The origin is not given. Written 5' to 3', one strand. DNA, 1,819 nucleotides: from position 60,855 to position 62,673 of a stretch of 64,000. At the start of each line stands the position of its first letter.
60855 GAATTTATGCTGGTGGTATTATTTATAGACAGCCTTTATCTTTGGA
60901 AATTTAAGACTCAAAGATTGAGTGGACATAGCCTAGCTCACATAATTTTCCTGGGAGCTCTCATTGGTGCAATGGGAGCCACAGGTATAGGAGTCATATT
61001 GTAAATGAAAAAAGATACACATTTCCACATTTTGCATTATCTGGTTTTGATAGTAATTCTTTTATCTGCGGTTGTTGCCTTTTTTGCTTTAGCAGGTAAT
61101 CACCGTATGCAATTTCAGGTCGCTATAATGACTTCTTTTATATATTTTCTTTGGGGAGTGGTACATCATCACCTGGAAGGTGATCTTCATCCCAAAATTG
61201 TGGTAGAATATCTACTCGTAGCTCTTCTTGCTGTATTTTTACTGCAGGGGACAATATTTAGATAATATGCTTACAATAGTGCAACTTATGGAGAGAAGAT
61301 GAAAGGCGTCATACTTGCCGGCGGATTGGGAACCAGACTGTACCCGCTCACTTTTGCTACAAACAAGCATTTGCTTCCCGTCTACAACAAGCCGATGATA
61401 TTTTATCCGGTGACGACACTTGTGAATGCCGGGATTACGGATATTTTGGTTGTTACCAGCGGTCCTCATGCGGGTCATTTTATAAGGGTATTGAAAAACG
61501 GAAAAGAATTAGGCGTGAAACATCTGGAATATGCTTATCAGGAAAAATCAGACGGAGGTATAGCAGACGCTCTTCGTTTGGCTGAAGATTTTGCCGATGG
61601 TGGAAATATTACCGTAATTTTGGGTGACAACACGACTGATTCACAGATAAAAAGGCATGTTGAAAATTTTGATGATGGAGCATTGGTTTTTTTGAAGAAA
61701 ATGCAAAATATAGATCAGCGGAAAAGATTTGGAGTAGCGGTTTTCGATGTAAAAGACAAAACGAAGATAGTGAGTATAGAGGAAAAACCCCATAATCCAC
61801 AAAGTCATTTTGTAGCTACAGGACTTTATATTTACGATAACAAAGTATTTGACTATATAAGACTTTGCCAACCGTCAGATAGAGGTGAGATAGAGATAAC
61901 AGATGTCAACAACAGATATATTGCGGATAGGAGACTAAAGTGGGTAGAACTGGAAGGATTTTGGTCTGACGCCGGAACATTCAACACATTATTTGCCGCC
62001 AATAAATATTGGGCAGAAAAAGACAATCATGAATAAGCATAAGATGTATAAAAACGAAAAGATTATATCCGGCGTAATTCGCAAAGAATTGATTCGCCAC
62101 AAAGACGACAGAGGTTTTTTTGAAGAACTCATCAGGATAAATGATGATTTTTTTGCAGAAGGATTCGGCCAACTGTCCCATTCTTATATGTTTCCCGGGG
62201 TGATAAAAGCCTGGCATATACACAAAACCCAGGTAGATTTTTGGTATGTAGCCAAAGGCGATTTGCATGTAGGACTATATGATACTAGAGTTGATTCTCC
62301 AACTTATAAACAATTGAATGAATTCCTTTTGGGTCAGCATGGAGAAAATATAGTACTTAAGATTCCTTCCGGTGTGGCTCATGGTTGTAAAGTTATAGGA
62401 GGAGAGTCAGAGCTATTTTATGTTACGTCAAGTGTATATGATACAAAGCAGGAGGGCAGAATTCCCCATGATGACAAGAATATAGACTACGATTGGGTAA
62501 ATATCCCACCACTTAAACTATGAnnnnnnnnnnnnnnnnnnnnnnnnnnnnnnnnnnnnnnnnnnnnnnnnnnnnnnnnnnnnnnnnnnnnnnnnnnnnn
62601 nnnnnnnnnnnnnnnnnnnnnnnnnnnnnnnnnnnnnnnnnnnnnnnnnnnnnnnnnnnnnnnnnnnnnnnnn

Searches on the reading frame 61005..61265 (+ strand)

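Call 37: search_protein_families(library=pfam, proteins=[window:61005-61265:+], max_evalue=0.01)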
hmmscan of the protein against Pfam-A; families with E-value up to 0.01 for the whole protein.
window:61005-61265:+ (86 aa): 1 family
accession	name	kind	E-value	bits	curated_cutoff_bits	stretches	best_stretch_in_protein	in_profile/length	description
PF18900.5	DUF5656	-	0.00069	19.5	23.3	1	12-80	172-239/242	Protein of unknown function (DUF5656)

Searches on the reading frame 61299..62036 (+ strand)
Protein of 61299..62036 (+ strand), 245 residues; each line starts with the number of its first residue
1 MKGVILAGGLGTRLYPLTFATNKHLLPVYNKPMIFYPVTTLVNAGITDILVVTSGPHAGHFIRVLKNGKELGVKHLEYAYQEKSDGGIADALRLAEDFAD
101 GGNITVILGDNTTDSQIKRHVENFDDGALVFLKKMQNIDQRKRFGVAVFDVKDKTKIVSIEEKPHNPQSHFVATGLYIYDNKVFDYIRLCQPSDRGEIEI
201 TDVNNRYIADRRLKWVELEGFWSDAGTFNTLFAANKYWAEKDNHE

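Call 37: search_protein_families(library=pfam, proteins=[window:61299-62036:+], max_evalue=0.01)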
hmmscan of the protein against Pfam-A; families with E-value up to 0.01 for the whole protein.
window:61299-62036:+ (245 aa): 2 families
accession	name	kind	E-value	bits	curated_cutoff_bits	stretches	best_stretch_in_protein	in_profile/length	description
PF00483.29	NTP_transferase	-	1.1e-52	179.5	21.2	1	2-238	1-242/245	Nucleotidyl transferase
PF12804.13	NTP_transf_3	-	5.7e-09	36.8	27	1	3-125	1-112/160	MobA-like NTP transferase domain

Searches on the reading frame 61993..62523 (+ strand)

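Call 37: search_protein_families(library=pfam, proteins=[window:61993-62523:+], max_evalue=0.01)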
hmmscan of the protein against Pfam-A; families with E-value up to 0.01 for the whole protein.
window:61993-62523:+ (176 aa): 2 families
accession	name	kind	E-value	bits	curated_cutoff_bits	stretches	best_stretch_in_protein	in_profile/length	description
PF00908.23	dTDP_sugar_isom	-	4.8e-21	75.6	27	1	25-170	4-153/168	dTDP-4-dehydrorhamnose 3,5-epimerase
PF14667.12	Polysacc_synt_C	-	1.5e-06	28.7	28.7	1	36-142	1-94/111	Polysaccharide biosynthesis C-terminal domain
